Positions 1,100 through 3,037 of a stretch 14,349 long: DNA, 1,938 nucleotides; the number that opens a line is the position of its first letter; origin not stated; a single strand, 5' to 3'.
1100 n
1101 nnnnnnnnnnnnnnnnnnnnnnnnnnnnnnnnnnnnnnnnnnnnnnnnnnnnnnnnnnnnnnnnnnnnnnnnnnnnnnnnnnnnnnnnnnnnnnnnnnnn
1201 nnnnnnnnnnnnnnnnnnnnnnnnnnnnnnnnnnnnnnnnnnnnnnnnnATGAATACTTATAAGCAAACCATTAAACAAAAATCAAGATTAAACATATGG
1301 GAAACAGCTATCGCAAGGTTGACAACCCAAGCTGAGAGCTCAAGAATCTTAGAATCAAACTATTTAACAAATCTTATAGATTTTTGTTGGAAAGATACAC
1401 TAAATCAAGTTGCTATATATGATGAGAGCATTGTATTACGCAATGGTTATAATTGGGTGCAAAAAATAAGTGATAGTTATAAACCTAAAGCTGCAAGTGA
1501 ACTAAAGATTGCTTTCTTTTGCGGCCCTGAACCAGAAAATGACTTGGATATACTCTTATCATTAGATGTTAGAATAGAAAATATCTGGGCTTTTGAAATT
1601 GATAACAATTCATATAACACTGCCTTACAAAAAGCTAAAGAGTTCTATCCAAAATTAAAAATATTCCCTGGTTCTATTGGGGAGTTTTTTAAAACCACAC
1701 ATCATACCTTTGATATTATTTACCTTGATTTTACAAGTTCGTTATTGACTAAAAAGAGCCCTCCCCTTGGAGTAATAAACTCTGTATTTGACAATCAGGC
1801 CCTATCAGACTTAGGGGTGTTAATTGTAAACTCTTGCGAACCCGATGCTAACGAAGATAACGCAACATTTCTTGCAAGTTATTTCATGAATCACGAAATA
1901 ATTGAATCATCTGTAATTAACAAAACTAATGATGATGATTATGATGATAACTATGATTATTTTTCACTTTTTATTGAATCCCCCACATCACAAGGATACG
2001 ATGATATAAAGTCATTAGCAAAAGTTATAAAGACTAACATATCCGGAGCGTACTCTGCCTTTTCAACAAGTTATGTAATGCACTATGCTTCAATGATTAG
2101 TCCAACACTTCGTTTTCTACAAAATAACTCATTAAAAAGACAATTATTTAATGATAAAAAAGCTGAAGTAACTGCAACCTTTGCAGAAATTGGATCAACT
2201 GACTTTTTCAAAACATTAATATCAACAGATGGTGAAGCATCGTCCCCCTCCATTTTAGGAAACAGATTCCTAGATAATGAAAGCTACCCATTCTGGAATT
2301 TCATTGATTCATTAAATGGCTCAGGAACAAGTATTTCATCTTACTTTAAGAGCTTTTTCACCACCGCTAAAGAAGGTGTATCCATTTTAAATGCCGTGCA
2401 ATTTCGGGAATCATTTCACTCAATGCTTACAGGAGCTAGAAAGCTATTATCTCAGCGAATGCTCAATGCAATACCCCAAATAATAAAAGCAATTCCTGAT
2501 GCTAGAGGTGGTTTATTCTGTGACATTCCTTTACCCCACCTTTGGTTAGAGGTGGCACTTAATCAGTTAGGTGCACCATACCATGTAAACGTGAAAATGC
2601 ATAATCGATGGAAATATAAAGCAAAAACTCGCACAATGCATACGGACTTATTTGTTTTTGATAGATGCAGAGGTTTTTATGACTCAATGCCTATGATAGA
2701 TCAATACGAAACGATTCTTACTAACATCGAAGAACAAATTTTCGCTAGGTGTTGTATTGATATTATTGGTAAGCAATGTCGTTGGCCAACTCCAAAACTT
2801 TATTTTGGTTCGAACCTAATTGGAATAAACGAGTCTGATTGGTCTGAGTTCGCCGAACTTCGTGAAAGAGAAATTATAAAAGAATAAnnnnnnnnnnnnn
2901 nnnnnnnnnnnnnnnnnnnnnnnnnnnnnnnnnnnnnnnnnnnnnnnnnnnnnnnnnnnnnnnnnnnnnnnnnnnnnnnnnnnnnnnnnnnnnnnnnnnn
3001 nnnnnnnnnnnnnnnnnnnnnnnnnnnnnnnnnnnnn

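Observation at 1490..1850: N-terminal third of the cargo protein looks like a divergent Rossmann / class I methyltransferase-like fold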

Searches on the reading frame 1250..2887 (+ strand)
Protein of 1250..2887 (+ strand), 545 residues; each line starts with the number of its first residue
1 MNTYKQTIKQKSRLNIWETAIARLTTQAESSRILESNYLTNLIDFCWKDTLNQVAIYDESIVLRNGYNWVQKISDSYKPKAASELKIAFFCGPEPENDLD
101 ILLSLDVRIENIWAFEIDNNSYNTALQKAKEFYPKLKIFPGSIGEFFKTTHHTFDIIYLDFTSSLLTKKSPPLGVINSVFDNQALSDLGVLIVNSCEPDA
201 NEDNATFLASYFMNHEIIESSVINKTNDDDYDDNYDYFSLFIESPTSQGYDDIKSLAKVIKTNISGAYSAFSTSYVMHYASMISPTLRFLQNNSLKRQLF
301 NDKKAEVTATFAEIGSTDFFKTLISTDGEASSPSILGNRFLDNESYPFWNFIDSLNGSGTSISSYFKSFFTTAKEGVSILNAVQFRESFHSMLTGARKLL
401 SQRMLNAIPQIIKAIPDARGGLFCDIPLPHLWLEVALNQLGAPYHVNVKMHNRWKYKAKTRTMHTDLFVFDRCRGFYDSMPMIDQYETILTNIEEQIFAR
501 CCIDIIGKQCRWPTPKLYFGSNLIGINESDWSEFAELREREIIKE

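Call 7: search_protein_families(library=pfam, proteins=[window:1250-2887:+], max_evalue=1)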
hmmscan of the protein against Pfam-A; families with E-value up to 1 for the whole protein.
window:1250-2887:+ (545 aa): 0 families

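Call 8: search_protein_families(library=padloc, proteins=[window:1250-2887:+], max_evalue=1)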
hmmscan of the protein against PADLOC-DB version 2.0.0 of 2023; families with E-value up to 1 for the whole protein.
window:1250-2887:+ (545 aa): 0 families

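Call 9: search_solved_structures(query=window:1250-2887:+, max_evalue=10)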
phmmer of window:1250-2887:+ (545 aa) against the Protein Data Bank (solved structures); distinct sequences matched with E-value up to 10: 0.

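Call 10: find_homologous_proteins(query=window:1250-2887:+)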
Query window:1250-2887:+ (545 aa): 180 proteins with E <= 0.001 among 8000 candidates; the best 120 are listed.
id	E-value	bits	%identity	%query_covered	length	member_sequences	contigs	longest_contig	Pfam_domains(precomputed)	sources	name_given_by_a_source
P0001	0.0e+0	1242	99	100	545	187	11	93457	-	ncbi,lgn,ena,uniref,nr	ncbi:hypothetical protein [Escherichia coli]|uniref:hypothetical protein n=1 Tax=Escherichia coli Ta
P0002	0.0e+0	1055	85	100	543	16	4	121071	-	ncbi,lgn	ncbi:TPA: hypothetical protein ACJTOG_003674 [Klebsiella aerogenes]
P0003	1.0e-251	854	68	100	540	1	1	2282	-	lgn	-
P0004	1.1e-251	854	67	100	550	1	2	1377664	-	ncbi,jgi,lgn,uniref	ncbi:hypothetical protein [Rahnella aceris]|uniref:hypothetical protein n=1 Tax=Rahnella sp. (strain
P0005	1.7e-246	837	69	100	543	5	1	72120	-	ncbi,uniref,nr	ncbi:hypothetical protein IG611_14245 [Pectobacterium sp. A535-S3-A17]|uniref:hypothetical protein n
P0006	5.3e-246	836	83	81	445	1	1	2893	-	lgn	-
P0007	7.5e-168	578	48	99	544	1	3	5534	-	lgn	-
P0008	8.3e-165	568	47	99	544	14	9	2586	-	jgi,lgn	jgi:hypothetical protein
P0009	2.8e-162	559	47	99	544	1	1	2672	-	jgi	jgi:hypothetical protein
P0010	5.1e-162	559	47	99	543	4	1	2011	-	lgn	-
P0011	8.4e-162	558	48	99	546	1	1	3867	-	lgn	-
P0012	1.4e-161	557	48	99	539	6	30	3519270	-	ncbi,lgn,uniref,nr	ncbi:hypothetical protein [Vibrio parahaemolyticus]|uniref:hypothetical protein n=1 Tax=Vibrio parah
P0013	7.2e-161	555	48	99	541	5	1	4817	-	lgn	-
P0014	9.0e-160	551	46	99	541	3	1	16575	-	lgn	-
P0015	2.5e-158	546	47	99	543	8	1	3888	-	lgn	-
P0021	1.1e-140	488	44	99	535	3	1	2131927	-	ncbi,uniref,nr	ncbi:hypothetical protein [Mannheimia varigena]|uniref:hypothetical protein n=1 Tax=Mannheimia varig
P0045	7.5e-122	426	41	100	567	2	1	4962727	-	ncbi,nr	ncbi:hypothetical protein RIMD111065_20910 [Aeromonas hydrophila]|nr:hypothetical protein [Aeromonas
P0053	1.4e-120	422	41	99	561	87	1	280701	-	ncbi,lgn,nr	ncbi:hypothetical protein GQ231_002618 [Salmonella enterica]|nr:hypothetical protein [Salmonella ent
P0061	2.6e-116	408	41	99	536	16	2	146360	-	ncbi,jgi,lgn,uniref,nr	ncbi:hypothetical protein [Methanosarcina sp. UBA5]|uniref:hypothetical protein n=1 Tax=Methanosarci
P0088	3.5e-100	354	38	97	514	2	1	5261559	-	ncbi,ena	-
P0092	2.3e-97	345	37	98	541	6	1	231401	-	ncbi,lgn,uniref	ncbi:hypothetical protein AB4Z50_13555 [Paenibacillus sp. 2TAB26]|uniref:hypothetical protein n=1 Ta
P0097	7.6e-96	340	34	100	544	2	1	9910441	-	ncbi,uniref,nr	ncbi:hypothetical protein [Melittangium boletus]|uniref:Uncharacterized protein n=1 Tax=Melittangium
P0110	5.5e-89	318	35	100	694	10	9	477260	-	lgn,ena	-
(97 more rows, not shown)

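Call 11: search_protein_families(library=ncbifam, proteins=[window:1250-2887:+], max_evalue=0.1)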
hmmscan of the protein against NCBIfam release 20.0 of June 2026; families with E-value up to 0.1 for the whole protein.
window:1250-2887:+ (545 aa): 0 families

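Call 12: search_protein_families(library=phrogs, proteins=[window:1250-2887:+], max_evalue=0.1)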
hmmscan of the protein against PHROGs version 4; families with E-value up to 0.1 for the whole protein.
window:1250-2887:+ (545 aa): 0 families

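Call 26: find_encoding_contigs(protein=P0012, flank=8000, max_places=3)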
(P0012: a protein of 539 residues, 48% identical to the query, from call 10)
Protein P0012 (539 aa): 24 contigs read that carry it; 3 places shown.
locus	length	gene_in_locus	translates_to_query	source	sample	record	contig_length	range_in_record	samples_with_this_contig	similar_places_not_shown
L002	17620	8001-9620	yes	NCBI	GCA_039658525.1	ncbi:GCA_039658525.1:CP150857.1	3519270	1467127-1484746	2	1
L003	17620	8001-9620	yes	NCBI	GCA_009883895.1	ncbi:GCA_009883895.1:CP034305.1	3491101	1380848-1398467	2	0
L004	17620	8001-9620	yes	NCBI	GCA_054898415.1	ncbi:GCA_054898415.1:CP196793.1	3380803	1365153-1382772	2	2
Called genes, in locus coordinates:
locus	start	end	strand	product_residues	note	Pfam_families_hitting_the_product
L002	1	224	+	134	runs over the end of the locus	PF08818:DUF1801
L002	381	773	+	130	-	PF00293:NUDIX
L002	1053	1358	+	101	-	PF04828:GFA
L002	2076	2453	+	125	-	PF18648:ADPRTs_Tse2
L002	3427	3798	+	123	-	PF00903:Glyoxalase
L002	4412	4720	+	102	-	-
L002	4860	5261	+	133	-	PF11969:DcpS_C (weak), PF01230:HIT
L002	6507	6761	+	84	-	-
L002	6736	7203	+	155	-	-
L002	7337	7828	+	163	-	-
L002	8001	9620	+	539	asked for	-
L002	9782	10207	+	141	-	PF13673:Acetyltransf_10, PF00583:Acetyltransf_1, PF13508:Acetyltransf_7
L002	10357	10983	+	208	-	PF01810:LysE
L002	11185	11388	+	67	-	-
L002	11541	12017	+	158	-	PF00583:Acetyltransf_1, PF13673:Acetyltransf_10 (weak), PF13508:Acetyltransf_7 (weak)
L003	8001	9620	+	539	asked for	-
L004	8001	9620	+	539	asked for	-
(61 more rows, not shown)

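Call 27: find_encoding_contigs(protein=P0097, flank=8000, max_places=2)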
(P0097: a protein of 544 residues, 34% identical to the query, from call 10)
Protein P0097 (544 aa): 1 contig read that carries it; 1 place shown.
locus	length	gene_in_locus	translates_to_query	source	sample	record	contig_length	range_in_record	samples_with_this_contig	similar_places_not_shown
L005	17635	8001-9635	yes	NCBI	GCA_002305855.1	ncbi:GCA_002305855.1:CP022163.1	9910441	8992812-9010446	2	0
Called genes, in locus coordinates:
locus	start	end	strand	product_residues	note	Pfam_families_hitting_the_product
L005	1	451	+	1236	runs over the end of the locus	PF00270:DEAD (weak), PF00271:Helicase_C, PF21010:HA2_C, PF07717:OB_NTP_bind, PF11898:DUF3418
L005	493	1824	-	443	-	PF08448:PAS_4, PF00512:HisKA, PF02518:HATPase_c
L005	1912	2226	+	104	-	-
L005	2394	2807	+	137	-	-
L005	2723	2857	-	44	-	-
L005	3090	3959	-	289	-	PF04072:LCM (faint)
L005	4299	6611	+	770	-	PF18911:PKD_4 (weak), PF22352:K319L-like_PKD (weak), PF13415:Beta-prop_FBX42, PF24681:Kelch_KLHDC2_KLHL20_DRC7, PF24981:Beta-prop_ATRN-LZTR1, PF13415:Beta-prop_FBX42, PF13964:Beta-prop_Calicin, PF24681:Kelch_KLHDC2_KLHL20_DRC7, +19 more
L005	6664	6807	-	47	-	-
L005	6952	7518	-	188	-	-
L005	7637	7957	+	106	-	PF13560:HTH_31, PF01381:HTH_3, PF12844:HTH_19 (weak)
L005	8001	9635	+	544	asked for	-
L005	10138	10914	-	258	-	PF00378:ECH_1, PF16113:ECH_2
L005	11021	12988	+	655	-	PF04280:Tim44, PF04391:DUF533 (faint), PF05099:TerB (faint)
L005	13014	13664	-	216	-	-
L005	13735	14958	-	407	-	PF07394:DUF1501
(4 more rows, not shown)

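Call 28: find_encoding_contigs(protein=P0061, flank=8000, max_places=2)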
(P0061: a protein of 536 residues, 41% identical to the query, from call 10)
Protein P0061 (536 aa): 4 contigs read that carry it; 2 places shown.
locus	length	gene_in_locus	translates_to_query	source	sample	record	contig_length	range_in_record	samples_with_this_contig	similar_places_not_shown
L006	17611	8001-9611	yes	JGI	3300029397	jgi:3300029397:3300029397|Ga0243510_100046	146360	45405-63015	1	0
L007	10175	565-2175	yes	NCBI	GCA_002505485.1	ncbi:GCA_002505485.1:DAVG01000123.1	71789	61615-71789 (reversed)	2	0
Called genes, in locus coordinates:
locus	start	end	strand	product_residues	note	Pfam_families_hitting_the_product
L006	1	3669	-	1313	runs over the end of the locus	PF25199:nSTAND_NTPase5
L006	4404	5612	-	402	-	PF00270:DEAD, PF04851:ResIII, PF00271:Helicase_C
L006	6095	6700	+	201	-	-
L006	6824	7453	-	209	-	PF00302:CAT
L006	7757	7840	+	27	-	-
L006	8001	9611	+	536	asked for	-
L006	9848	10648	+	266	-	PF12838:Fer4_7 (faint), PF14697:Fer4_21 (faint), PF00037:Fer4 (weak), PF12797:Fer4_2 (faint), PF13237:Fer4_10 (weak), PF13187:Fer4_9 (weak)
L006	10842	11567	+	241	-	PF00440:TetR_N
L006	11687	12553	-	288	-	PF09296:NUDIX-like, PF09297:Zn_ribbon_NUD, PF00293:NUDIX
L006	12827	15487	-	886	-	PF00690:Cation_ATPase_N, PF00122:E1-E2_ATPase, PF00702:Hydrolase, PF13246:Cation_ATPase, PF00689:Cation_ATPase_C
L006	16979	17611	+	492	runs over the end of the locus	PF01943:Polysacc_synt, PF13440:Polysacc_synt_3, PF03023:MurJ (faint)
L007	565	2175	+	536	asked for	-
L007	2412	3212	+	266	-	PF12838:Fer4_7 (faint), PF14697:Fer4_21 (faint), PF00037:Fer4 (weak), PF12797:Fer4_2 (faint), PF13237:Fer4_10 (weak), PF13187:Fer4_9 (weak)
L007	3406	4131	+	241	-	PF00440:TetR_N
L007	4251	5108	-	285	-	PF09296:NUDIX-like, PF09297:Zn_ribbon_NUD, PF00293:NUDIX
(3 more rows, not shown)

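Call 29: predict_structure(alignment_id=A2)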
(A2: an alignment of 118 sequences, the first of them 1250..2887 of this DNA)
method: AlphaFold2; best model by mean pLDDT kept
length: 545 residues; sequences in the alignment: 118
mean_pLDDT: 93.4   pTM: 0.94
mean pLDDT of the five models: 93.4, 93.2, 93.3, 91.9, 91.8
residues with pLDDT >= 90: 460; 70-90: 63; 50-70: 19; < 50: 3
segments of 3 or more residues with pLDDT < 50: 1-3
pLDDT, mean of each block of 10 residues (from residue 1): 67 95 98 97 97 93 98 96 97 88 98 87 80 93 93 97 92 96 98 98 98 98 81 72 97 98 97 98 98 96 96 93 79 82 96 95 96 97 97 93 96 91 92 97 97 94 97 97 95 96 97 95 95 95 87
secondary structure, 60 per line:
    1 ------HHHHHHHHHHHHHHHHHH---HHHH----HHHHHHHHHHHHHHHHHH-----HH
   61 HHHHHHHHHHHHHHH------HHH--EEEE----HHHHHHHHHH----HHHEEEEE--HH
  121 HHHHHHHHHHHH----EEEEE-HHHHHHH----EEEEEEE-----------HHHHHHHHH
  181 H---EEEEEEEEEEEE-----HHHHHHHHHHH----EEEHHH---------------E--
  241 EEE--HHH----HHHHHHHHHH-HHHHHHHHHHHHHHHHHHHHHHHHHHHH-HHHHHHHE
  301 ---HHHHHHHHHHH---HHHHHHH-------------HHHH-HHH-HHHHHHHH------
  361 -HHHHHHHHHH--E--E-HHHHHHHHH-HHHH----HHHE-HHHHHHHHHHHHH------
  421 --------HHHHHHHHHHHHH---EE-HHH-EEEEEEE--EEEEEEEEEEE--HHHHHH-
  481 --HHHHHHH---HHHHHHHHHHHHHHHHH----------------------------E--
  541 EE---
elements in order: H7-24 H28-31 H36-53 H59-75 E87-90 H95-104 E112-116 H119-132 E137-141 H143-149 E154-160 H172-181 E185-196 H202-212 E217-219 E241-243 H253-262 H264-291 H293-299 H304-314 H318-324 H338-341 H347-354 H362-371 H379-387 H389-392 H402-414 H429-441 E452-458 E461-471 H474-479 H483-489 H493-509

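Call 32: search_solved_structures(query=A2, max_evalue=10, show_alignments=3)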
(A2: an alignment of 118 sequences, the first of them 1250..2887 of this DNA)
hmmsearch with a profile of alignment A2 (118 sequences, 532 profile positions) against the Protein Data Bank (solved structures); distinct sequences matched with E-value up to 10: 1.
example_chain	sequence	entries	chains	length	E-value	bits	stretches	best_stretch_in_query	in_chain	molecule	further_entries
5zw3_A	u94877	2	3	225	1.4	11.1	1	110-161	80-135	Putative O-methyltransferase YrrM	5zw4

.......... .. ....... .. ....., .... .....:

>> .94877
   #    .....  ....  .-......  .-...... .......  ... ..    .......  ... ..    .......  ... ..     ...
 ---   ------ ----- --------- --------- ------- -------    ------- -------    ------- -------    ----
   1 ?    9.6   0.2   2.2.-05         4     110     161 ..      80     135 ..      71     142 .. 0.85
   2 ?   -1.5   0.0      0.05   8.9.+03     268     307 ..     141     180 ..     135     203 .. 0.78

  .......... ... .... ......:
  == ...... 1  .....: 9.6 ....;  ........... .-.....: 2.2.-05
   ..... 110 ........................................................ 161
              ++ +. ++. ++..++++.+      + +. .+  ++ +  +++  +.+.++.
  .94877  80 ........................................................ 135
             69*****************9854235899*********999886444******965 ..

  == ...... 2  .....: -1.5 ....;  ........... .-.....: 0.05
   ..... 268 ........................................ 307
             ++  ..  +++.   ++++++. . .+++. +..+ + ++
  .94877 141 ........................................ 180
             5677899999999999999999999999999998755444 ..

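Call 34: fold_search(model_id=the predicted structure, library=pdb)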
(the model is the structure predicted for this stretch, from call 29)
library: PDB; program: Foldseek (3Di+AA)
matches with E <= 10: 1485; with E <= 0.001: 3
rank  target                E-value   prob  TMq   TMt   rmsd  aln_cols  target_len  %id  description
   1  9ko3_B                4.9e-04  1.00  0.18  0.53   7.1       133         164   16  Crystal structure of Agrobacterium tumefaciens PmtA with SAH (released 2025-04-23)
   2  6ecx                  6.5e-04  1.00  0.17  0.30  19.5       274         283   14  StiE O-MT residues 942-1257 (released 2018-12-12)
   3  5h02                  8.2e-04  1.00  0.17  0.35  18.8       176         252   12  Crystal structure of Methanohalophilus portucalensis glycine sarcosine N-methyltransferase tetramutant (H21G, E23T, E24N (released 2016-11-23)
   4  9ko3_D                1.1e-03  1.00  0.18  0.54   7.0       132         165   16  Crystal structure of Agrobacterium tumefaciens PmtA with SAH (released 2025-04-23)
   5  3gwz_A                1.1e-03  1.00  0.17  0.25  20.4       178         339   13  Structure of the Mitomycin 7-O-methyltransferase MmcR (released 2010-04-07)
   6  3ntv_B                1.3e-03  1.00  0.17  0.39  18.2       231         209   13  Crystal structure of a putative caffeoyl-CoA O-methyltransferase from Staphylococcus aureus (released 2011-07-06)
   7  8rpr                  1.3e-03  1.00  0.18  0.28  19.5       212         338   15  Crystal Structure of SgvM methyltransferase in complex with alpha-ketoleucine and Zn2+ ion (released 2024-07-24)
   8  8ftr                  1.3e-03  1.00  0.18  0.28  19.6       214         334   13  SgvM methyltransferase with MTA and alpha-ketoleucine (released 2023-11-01)
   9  8ftv                  1.5e-03  1.00  0.19  0.29  19.8       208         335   14  SgvM methyltransferase triple variant (M144V/F329V/T331A) with SAH and 2-oxo-4-phenylbutanoic acid (released 2023-11-01)
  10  5hii                  1.6e-03  1.00  0.17  0.35  17.5       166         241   12  Crystal structure of glycine sarcosine N-methyltransferase (GSMT) from Methanohalophilus portucalensis (apo form) (released 2016-11-23)
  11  8rxg                  1.6e-03  1.00  0.17  0.27  19.2       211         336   11  Crystal structure of alpha-keto C-methyl transferase SgvM bound to SAM (released 2024-07-24)
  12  5f8e_C                1.8e-03  1.00  0.17  0.25  19.6       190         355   11  Rv2258c-SAH (released 2016-06-29)
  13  8har_A                1.9e-03  1.00  0.17  0.25  21.9       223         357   13  SAH-bound C-Methyltransferase Fur6 from Streptomyces sp. KO-3988 (released 2023-11-01)
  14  4qvk_A                2.0e-03  1.00  0.17  0.37  18.7       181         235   13  Apo-crystal structure of Podospora anserina methyltransferase PaMTH1 (released 2015-05-27)
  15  4ymg_A                2.0e-03  1.00  0.17  0.36  18.7       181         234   14  Crystal structure of SAM-bound Podospora anserina methyltransferase PaMTH1 (released 2015-05-27)
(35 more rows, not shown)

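Call 36: find_encoding_contigs(protein=P0021, flank=8000, max_places=2)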
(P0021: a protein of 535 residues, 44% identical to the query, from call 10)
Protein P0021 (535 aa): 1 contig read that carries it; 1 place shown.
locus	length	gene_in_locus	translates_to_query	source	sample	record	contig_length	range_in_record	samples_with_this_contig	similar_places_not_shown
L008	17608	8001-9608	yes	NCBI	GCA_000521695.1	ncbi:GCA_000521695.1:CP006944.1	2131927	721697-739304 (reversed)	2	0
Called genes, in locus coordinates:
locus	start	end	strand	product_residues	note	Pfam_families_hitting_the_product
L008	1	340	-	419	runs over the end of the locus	PF12221:HflK_N, PF01145:Band_7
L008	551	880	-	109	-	PF00085:Thioredoxin, PF13098:Thioredoxin_2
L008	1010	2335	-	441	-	PF00860:Xan_ur_permease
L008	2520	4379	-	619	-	PF00920:ILVD_EDD_N, PF24877:ILV_EDD_C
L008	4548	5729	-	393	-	PF22660:RS_preATP-grasp-like, PF02222:ATP-grasp, PF07478:Dala_Dala_lig_C (weak), PF21244:PurT_C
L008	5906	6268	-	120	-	PF00581:Rhodanese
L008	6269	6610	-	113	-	PF02627:CMD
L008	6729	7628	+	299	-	PF12852:Cupin_6, PF00165:HTH_AraC (weak), PF12833:HTH_18, PF00165:HTH_AraC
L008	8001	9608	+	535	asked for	-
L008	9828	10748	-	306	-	PF04976:DmsC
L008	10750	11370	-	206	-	PF12797:Fer4_2 (weak), PF13187:Fer4_9 (faint), PF13237:Fer4_10 (faint), PF13247:Fer4_11, PF12838:Fer4_7 (weak), PF12797:Fer4_2 (weak), PF00037:Fer4 (weak), PF12837:Fer4_6 (weak), +1 more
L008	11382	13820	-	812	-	PF10518:TAT_signal (weak), PF04879:Molybdop_Fe4S4, PF00384:Molybdopterin, PF01568:Molydop_binding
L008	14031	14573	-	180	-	PF00037:Fer4 (weak), PF13237:Fer4_10 (weak), PF12837:Fer4_6 (weak), PF12838:Fer4_7, PF13187:Fer4_9, PF00037:Fer4 (weak), PF25160:LdpA_Fe-S-bd (weak), PF12838:Fer4_7, +8 more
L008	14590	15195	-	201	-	PF02613:Nitrate_red_del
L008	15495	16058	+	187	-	PF01184:Gpr1_Fun34_YaaH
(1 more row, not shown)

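Call 37: find_encoding_contigs(protein=P0045, flank=8000, max_places=2)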
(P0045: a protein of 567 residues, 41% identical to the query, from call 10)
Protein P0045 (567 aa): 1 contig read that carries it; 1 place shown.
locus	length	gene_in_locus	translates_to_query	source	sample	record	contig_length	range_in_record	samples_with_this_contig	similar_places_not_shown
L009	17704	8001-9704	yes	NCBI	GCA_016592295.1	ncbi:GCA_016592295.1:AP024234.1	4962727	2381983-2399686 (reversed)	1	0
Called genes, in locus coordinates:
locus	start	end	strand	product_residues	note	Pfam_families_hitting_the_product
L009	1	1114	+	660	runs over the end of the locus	PF13540:RCC1_2 (faint), PF25390:WD40_RLD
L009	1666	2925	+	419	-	PF00089:Trypsin, PF13365:Trypsin_2 (weak)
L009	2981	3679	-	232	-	PF27659:CHP02642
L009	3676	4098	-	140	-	-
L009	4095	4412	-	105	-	PF06147:DUF968 (weak), PF16786:RecA_dep_nuc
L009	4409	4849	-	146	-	PF05772:NinB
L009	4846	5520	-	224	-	PF10544:T5orf172, PF13455:MUG113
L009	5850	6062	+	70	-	-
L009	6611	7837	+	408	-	PF13391:HNH_2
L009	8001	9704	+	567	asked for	-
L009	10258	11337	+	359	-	-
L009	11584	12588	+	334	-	PF24883:NPHP3_N (faint), PF07693:KAP_NTPase, PF13401:AAA_22 (faint)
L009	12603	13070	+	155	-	-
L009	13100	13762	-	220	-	PF06992:Phage_lambda_P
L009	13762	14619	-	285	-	PF04492:Phage_rep_O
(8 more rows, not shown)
